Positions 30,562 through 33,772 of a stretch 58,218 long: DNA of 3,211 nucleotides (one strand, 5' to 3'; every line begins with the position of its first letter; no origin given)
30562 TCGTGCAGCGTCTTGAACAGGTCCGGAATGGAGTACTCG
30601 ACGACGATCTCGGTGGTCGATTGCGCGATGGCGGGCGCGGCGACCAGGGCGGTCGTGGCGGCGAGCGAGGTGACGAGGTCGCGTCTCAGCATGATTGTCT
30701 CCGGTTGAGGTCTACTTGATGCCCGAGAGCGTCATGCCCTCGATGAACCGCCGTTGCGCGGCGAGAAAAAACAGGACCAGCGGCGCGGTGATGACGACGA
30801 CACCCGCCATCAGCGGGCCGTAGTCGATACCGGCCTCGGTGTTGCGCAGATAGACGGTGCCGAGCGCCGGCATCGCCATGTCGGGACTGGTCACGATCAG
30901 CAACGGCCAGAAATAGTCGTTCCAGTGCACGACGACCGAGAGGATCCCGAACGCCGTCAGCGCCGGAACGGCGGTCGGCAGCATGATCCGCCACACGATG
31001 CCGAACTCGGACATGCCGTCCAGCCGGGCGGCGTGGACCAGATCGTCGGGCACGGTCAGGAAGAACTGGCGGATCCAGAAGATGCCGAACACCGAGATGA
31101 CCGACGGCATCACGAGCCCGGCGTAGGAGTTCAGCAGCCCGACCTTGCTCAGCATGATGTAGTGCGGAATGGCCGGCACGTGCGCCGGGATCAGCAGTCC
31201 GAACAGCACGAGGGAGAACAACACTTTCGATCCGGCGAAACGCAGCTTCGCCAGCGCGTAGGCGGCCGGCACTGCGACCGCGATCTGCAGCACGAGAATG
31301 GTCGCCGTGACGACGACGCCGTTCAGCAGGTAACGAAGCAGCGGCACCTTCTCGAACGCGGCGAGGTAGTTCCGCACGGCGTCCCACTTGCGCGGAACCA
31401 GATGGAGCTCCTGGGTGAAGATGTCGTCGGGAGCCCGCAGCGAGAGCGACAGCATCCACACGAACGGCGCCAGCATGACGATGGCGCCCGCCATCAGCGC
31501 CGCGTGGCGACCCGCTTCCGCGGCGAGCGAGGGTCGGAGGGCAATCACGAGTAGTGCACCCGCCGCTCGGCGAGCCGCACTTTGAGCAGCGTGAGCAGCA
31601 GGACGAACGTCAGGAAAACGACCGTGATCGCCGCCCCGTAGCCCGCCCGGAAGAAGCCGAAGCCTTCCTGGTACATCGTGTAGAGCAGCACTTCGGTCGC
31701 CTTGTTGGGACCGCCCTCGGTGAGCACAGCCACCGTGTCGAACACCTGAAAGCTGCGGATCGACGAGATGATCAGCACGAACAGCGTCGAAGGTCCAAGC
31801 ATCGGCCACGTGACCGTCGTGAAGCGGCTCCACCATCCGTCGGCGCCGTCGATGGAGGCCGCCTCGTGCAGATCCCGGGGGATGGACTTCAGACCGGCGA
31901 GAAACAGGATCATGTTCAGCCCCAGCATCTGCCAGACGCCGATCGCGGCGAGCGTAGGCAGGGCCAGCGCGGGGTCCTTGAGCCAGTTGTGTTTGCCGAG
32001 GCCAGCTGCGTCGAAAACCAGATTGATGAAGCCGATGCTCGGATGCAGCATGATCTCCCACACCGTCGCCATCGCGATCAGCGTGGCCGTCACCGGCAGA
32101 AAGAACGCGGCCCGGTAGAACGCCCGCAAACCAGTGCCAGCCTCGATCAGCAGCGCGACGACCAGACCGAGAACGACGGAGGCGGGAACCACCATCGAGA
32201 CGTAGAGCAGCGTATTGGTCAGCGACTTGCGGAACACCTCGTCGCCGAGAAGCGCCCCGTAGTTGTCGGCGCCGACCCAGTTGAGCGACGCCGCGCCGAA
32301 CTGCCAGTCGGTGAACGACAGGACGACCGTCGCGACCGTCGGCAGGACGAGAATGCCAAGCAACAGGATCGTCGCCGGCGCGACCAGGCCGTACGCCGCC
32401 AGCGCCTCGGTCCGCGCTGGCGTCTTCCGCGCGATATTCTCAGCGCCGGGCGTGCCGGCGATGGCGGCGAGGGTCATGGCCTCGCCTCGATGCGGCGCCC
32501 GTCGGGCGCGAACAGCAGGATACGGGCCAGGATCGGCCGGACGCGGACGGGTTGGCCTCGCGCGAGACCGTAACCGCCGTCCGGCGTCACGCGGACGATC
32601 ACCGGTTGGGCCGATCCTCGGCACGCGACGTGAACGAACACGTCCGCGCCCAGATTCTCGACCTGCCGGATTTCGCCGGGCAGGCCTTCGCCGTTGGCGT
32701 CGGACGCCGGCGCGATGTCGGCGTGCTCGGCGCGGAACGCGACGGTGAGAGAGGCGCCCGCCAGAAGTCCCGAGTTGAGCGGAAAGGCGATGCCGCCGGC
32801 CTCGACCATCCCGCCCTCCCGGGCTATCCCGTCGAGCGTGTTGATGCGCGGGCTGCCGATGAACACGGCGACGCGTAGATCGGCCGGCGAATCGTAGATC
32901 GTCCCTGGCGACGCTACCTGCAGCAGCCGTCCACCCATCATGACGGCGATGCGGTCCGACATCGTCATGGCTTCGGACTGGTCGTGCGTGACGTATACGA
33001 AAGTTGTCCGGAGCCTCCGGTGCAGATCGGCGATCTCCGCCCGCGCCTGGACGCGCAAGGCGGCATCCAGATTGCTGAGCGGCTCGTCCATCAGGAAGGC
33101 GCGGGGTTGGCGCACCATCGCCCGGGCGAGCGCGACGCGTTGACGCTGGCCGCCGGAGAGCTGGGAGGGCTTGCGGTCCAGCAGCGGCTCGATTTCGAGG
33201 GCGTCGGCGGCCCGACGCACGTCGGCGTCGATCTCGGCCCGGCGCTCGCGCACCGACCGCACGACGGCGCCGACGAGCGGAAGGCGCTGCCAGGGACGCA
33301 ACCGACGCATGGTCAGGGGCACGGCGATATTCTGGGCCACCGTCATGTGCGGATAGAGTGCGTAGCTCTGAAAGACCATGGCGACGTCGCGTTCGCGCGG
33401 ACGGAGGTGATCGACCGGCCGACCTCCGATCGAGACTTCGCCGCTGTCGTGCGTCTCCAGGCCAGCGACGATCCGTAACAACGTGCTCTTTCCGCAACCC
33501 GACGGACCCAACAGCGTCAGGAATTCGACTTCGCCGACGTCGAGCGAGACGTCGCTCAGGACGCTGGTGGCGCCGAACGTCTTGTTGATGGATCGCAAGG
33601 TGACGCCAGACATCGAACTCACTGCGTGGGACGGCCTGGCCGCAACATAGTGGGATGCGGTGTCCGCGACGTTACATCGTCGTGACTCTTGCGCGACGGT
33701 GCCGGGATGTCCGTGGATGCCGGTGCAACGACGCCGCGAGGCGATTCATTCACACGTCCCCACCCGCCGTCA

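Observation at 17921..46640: ~29 kb organophosphorus supercluster: three to four importers, two ester hydrolases and C-P lyase in one island-borne block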

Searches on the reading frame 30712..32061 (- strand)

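Call 4: search_protein_families(library=pfam, proteins=[window:30712-32061:-])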
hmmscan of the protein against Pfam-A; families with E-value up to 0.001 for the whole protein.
window:30712-32061:- (449 aa): 1 family
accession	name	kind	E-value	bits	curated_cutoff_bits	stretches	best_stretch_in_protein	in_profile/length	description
PF00528.27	BPD_transp_1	-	5.5e-16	59.3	26.4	1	264-439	2-178/184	Binding-protein-dependent transport system inner membrane component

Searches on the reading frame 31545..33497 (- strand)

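Call 4: search_protein_families(library=pfam, proteins=[window:31545-33497:-])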
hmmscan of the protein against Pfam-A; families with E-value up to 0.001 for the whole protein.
window:31545-33497:- (650 aa): 1 family
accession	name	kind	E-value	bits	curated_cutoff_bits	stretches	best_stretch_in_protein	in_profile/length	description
PF00528.27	BPD_transp_1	-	2.3e-12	47.5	26.4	1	465-645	19-181/184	Binding-protein-dependent transport system inner membrane component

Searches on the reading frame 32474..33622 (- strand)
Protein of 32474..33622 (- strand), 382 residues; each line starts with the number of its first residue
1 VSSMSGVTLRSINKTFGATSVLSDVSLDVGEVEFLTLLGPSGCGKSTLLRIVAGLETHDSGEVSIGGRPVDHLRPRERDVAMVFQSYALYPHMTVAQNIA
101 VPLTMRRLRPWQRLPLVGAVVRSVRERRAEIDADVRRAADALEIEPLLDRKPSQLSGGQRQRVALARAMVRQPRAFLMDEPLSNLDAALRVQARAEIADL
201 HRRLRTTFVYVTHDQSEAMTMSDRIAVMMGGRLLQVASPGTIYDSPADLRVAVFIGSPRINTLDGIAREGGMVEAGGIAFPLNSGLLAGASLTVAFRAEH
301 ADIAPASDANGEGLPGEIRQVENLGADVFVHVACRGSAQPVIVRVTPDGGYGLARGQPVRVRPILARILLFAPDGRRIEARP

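Call 4: search_protein_families(library=pfam, proteins=[window:32474-33622:-])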
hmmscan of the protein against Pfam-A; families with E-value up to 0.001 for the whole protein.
window:32474-33622:- (382 aa): 6 families
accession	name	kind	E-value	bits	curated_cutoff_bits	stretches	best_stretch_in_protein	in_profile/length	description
PF00005.33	ABC_tran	-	1.1e-33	117.1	25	1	22-182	1-136/137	ABC transporter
PF08402.16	TOBE_2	-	2.5e-07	31.2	21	1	295-364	2-69/76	TOBE domain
PF03459.23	TOBE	-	3.5e-06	27.6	22.3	1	314-362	7-56/64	TOBE domain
PF12857.13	TOBE_3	-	0.00021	21.6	27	1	310-363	3-58/59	TOBE-like domain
PF13304.12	AAA_21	-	0.00034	21.2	27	0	36-56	3-26/304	AAA domain, putative AbiEii toxin, Type IV TA system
PF02463.25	SMC_N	-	0.00035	20.5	40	0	147-229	129-213/220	RecF/RecN/SMC N terminal domain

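Call 9: search_protein_families(library=ncbifam, proteins=[window:32474-33622:-])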
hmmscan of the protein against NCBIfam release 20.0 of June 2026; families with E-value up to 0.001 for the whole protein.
window:32474-33622:- (382 aa): 183 families (the best 25 are shown)
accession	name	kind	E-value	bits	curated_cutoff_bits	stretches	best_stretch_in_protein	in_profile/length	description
NF008653.0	PRK11650.1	subfamily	2.7e-114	381.9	432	1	4-377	1-353/357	sn-glycerol-3-phosphate ABC transporter ATP-binding protein UgpC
NF008233.0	PRK11000.1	equivalog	1.6e-94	316.8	568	1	4-374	1-356/369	maltose/maltodextrin ABC transporter ATP-binding protein MalK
TIGR03265.1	PhnT2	equivalog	1.2e-89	301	457.7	1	7-345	5-324/353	putative 2-aminoethylphosphonate ABC transporter ATP-binding protein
NF006987.0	PRK09452.1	equivalog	4.7e-86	288.8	482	1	7-320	18-319/378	spermidine/putrescine ABC transporter ATP-binding protein PotA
TIGR01187.1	potA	subfamily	8.5e-83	278.1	355.6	1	37-342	1-293/325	polyamine ABC transporter ATP-binding protein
NF040933.2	ABC_arch_GlcV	equivalog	2.1e-80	270.3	450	2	121-308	108-293/357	glucose ABC transporter ATP-binding protein GlcV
NF043075.1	MMSYN1_0197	equivalog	4.6e-76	256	550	1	7-325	3-299/341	spermidine/putrescine ABC transporter ATP-binding protein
TIGR00968.1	3a0106s01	subfamily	9.2e-72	241.4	342.75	1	9-257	3-233/237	sulfate ABC transporter ATP-binding protein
NF008105.0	PRK10851.1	equivalog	9.6e-72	241.7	502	1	7-324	3-302/362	sulfate/thiosulfate ABC transporter ATP-binding protein CysA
NF008513.0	PRK11432.1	equivalog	1.9e-71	240.8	496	1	6-333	6-312/351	ferric ABC transporter ATP-binding protein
TIGR03258.1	PhnT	equivalog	2.7e-71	240.5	499.15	1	3-344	5-333/359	2-aminoethylphosphonate ABC transport system ATP-binding subunit PhnT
NF008621.0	PRK11607.1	equivalog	2e-67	227.6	613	1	8-333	21-335/377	putrescine ABC transporter ATP-binding subunit PotG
NF040840.2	tungstate_WtpC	equivalog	4.9e-66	223.4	440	1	12-334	7-311/347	tungstate ABC transporter ATP-binding protein WtpC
TIGR01186.1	proV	subfamily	1.9e-51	175.3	326.6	1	16-262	3-237/363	betaine/proline/choline family ABC transporter ATP-binding protein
NF040729.1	ABC_ATP_SaoA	equivalog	4.1e-47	160.7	360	1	12-229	7-207/248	ABC transporter ATP-binding protein SaoA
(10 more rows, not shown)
